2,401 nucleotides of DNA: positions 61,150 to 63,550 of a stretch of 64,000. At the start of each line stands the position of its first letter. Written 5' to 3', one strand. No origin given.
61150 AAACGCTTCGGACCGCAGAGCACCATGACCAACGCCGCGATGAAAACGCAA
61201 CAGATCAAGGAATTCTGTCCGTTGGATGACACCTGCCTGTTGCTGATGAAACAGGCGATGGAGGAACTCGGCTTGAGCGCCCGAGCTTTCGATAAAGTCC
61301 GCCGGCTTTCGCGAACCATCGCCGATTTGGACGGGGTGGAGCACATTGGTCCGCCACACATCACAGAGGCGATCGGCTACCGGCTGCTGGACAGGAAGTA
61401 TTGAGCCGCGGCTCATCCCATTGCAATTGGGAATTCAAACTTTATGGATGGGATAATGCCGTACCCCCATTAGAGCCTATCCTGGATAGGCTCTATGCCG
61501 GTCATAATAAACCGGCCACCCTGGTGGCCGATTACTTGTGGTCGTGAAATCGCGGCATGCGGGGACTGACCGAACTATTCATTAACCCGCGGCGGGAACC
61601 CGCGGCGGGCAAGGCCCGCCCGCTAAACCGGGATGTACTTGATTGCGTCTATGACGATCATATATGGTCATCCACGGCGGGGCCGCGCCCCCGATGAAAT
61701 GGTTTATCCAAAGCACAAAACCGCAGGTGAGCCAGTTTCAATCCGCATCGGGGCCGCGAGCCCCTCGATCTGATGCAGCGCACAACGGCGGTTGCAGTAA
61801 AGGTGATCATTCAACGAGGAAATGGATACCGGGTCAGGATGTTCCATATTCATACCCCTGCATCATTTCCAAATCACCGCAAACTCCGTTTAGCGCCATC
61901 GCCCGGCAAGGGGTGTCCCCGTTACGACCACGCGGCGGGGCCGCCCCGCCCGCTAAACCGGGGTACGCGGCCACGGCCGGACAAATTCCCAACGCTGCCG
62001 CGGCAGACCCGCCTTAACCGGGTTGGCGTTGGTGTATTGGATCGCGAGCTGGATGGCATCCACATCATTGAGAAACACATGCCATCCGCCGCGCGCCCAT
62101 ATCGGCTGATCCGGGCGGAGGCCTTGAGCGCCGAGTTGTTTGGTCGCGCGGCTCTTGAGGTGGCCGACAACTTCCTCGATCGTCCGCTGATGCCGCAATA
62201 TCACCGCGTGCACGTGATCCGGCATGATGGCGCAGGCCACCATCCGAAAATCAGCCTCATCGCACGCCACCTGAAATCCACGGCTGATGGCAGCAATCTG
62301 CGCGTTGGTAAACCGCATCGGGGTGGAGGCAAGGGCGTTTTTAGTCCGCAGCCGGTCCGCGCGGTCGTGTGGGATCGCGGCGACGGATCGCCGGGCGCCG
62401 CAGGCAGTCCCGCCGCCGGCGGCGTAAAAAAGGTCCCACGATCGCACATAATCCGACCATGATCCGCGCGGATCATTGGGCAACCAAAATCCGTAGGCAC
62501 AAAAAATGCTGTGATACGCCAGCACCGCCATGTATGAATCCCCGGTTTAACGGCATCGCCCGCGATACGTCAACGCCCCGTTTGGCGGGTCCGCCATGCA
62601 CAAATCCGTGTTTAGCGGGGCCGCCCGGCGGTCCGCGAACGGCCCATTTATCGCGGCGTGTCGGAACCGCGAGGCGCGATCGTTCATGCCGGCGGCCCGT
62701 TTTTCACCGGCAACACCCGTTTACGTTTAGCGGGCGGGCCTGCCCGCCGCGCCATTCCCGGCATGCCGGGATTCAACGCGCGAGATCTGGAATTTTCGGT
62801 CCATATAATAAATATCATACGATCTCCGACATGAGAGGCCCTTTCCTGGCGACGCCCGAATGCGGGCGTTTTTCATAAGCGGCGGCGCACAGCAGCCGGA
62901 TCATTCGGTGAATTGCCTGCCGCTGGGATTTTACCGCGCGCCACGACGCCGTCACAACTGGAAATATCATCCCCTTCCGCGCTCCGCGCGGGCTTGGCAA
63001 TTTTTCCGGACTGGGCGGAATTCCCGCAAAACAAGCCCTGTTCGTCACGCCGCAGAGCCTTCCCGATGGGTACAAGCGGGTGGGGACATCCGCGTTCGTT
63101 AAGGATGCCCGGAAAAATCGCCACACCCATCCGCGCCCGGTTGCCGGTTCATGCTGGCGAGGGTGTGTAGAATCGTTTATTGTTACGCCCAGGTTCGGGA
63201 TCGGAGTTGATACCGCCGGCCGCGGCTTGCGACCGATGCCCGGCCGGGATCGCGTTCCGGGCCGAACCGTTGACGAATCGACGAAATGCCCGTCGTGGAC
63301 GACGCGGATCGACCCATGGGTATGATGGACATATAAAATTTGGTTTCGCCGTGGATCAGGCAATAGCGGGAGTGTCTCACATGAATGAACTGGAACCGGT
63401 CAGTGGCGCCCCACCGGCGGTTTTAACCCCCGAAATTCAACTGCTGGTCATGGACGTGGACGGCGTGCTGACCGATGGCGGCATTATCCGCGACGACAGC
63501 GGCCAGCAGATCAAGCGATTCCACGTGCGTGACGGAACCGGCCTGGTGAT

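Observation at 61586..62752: RAYT (REP-associated HuH tyrosine transposase) flanked by inverted clusters of REP palindromes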

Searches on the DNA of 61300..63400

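Call 42: search_rna_families(source=window, start=61300, end=63400, threshold=evalue, max_evalue=1)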
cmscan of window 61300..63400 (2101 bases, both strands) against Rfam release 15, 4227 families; matches with E-value up to 1: 2.
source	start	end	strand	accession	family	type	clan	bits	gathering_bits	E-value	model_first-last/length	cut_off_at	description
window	61474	61494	+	RF03368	mir-1822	Gene; miRNA;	-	21.5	73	0.23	1-61/61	no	mir-1822 microRNA precursor family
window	62842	62931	+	RF02791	CcsR1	Gene; sRNA;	-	21.3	65.3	0.031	1-83/83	no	Conserved CCUCCUCCC motif stress-induced RNA 1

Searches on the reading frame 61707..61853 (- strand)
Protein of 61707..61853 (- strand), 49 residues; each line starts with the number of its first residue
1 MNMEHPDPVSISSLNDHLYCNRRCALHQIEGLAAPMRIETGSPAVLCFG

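Call 68: search_protein_families(library=pfam, proteins=[window:61707-61853:-], max_evalue=0.01)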
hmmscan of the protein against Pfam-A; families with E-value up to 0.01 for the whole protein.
seq(49 aa): 0 families
